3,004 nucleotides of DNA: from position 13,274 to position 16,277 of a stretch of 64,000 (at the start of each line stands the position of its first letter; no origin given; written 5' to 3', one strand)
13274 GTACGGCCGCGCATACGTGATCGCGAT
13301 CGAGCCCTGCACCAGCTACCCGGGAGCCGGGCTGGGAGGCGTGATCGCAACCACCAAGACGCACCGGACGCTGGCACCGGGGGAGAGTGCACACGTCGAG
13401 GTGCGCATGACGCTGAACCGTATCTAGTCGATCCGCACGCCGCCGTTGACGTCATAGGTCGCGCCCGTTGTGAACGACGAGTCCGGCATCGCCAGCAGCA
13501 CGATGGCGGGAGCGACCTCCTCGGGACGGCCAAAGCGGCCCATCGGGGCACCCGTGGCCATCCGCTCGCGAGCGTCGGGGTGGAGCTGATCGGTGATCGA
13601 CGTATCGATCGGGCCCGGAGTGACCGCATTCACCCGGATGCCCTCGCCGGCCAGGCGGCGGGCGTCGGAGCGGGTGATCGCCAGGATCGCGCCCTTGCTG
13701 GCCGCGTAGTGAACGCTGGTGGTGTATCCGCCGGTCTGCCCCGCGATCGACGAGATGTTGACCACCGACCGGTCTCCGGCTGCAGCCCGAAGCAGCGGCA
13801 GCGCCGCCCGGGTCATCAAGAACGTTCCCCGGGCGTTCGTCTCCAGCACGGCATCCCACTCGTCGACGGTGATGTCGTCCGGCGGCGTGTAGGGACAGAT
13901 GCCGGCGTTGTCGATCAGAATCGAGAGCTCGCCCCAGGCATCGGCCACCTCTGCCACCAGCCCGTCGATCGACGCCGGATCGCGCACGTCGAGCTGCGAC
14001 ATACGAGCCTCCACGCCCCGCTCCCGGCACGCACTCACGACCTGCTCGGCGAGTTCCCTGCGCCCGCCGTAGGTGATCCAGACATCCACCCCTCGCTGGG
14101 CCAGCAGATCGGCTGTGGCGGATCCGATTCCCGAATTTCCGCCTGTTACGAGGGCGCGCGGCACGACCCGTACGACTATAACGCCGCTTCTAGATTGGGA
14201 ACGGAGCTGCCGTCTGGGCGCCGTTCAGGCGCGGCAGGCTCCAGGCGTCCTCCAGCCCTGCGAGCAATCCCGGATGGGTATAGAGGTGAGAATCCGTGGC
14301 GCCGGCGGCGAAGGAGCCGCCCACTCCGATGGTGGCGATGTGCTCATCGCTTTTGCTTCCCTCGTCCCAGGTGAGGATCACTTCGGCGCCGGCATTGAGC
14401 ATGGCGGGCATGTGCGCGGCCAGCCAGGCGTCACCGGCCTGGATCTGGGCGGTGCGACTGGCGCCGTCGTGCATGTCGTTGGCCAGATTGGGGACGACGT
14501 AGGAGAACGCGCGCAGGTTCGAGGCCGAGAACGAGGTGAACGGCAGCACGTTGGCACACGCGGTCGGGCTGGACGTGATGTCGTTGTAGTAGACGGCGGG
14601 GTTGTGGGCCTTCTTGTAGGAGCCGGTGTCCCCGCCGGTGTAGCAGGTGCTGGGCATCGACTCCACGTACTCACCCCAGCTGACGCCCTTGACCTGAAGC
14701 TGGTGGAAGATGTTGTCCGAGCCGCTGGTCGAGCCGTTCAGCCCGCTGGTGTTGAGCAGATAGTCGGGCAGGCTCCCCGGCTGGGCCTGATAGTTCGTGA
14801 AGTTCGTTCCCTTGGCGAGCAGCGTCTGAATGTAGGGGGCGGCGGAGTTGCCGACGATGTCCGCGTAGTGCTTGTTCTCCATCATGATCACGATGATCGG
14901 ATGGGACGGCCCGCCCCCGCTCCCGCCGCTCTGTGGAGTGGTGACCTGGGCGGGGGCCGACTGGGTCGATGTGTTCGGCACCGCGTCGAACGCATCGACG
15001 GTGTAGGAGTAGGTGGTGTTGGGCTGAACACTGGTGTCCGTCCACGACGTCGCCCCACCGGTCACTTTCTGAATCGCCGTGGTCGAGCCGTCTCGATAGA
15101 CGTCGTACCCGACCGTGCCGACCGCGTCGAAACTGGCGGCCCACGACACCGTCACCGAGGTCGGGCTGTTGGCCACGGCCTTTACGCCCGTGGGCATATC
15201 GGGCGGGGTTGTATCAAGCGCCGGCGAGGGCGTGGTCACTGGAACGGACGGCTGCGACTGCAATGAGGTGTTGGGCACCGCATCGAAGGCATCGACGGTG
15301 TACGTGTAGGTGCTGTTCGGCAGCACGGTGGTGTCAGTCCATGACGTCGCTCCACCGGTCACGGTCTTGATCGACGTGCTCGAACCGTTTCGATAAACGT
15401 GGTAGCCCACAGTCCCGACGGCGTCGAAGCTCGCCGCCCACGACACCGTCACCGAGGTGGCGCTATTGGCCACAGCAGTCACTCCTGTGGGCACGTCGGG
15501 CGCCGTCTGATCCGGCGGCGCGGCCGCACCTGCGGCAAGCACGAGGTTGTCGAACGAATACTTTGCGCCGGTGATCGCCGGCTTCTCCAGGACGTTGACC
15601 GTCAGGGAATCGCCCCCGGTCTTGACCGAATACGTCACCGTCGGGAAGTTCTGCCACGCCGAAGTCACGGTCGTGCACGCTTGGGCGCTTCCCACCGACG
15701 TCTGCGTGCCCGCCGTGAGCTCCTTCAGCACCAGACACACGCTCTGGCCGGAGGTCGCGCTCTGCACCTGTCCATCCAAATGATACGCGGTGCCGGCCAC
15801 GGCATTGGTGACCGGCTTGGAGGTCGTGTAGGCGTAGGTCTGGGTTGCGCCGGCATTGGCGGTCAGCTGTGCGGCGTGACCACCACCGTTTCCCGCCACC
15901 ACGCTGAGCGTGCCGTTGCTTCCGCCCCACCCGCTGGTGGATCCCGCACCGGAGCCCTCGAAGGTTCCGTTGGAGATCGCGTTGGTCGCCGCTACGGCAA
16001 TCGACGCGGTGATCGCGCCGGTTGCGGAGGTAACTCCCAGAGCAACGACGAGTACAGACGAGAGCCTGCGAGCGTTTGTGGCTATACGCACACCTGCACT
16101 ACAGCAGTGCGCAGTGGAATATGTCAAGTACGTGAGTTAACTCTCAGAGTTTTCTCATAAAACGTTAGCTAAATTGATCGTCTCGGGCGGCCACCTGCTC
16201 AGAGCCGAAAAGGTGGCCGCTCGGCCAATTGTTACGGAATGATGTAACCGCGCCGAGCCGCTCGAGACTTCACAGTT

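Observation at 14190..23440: Candidate phosphate-scavenging regulon: two-component system flanked by phosphatase genes that share 10-11-bp-phased TCTCA repeats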

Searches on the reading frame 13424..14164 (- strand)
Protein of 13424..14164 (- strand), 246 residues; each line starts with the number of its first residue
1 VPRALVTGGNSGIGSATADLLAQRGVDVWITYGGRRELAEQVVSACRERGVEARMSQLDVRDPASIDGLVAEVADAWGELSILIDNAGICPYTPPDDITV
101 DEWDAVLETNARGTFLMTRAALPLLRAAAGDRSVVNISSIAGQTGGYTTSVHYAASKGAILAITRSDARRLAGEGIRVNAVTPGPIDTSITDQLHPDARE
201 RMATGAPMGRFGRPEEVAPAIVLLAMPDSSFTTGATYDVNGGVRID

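Call 12: search_protein_families(library=pfam, proteins=[window:13424-14164:-], max_evalue=0.01)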
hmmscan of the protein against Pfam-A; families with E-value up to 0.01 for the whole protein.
window:13424-14164:- (246 aa): 5 families
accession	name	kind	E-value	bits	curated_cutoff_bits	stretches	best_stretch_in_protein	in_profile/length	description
PF13561.12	adh_short_C2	-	2.7e-60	204.3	27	1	10-243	5-235/236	Enoyl-(Acyl carrier protein) reductase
PF00106.31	adh_short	-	3e-48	164.3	26.6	1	4-196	3-192/195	short chain dehydrogenase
PF08659.16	KR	-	3e-15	57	22.6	1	5-159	4-155/180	KR domain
PF01370.27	Epimerase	-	7.1e-05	22.8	20.9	1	4-73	1-63/240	NAD dependent epimerase/dehydratase family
PF16363.11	GDP_Man_Dehyd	-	0.0023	17.9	27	1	5-73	1-74/332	GDP-mannose 4,6 dehydratase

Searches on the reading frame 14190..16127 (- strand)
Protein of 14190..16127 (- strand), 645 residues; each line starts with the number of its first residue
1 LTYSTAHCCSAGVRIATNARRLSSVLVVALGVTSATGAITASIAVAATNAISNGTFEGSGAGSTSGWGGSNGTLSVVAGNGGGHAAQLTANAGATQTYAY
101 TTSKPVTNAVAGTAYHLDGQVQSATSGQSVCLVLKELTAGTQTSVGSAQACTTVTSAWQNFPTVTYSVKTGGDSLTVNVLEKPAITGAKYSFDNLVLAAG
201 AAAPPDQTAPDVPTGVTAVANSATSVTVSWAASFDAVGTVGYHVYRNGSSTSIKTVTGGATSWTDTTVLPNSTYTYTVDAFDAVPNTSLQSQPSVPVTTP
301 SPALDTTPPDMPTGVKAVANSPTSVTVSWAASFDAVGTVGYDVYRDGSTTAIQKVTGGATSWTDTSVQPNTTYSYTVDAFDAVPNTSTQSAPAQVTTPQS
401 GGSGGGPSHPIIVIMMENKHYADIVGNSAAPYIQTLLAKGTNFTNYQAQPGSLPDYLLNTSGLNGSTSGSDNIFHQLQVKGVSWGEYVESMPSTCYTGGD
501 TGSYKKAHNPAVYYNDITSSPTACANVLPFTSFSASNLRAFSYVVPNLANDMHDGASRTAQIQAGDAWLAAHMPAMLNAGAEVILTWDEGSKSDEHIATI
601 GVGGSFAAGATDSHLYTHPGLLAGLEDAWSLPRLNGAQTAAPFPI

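Call 12: search_protein_families(library=pfam, proteins=[window:14190-16127:-], max_evalue=0.01)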
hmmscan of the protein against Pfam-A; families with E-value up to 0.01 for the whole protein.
window:14190-16127:- (645 aa): 4 families
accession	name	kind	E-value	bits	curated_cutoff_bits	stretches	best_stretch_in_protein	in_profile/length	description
PF04185.19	Phosphoesterase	-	4.1e-13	49.6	23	1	468-590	165-290/356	Phosphoesterase family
PF00041.27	fn3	-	2.5e-11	44.1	25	2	312-395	3-83/84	Fibronectin type III domain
PF18370.7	RGI_lyase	-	1.4e-10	41.8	27.8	2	215-276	9-68/86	Rhamnogalacturonan I lyases beta-sheet domain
PF16967.11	TcfC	-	0.0042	17.1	29.4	0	341-382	15-55/68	E-set like domain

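Call 13: search_protein_families(library=ncbifam, proteins=[window:14190-16127:-], max_evalue=0.001)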
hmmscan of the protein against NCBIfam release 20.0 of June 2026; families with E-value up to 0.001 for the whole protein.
window:14190-16127:- (645 aa): 1 family
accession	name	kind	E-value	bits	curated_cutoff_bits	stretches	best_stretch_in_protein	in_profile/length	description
NF041611.1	exoglucan_CbhB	equivalog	2.4e-34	118.5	1950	1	183-403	680-892/997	exoglucanase CbhB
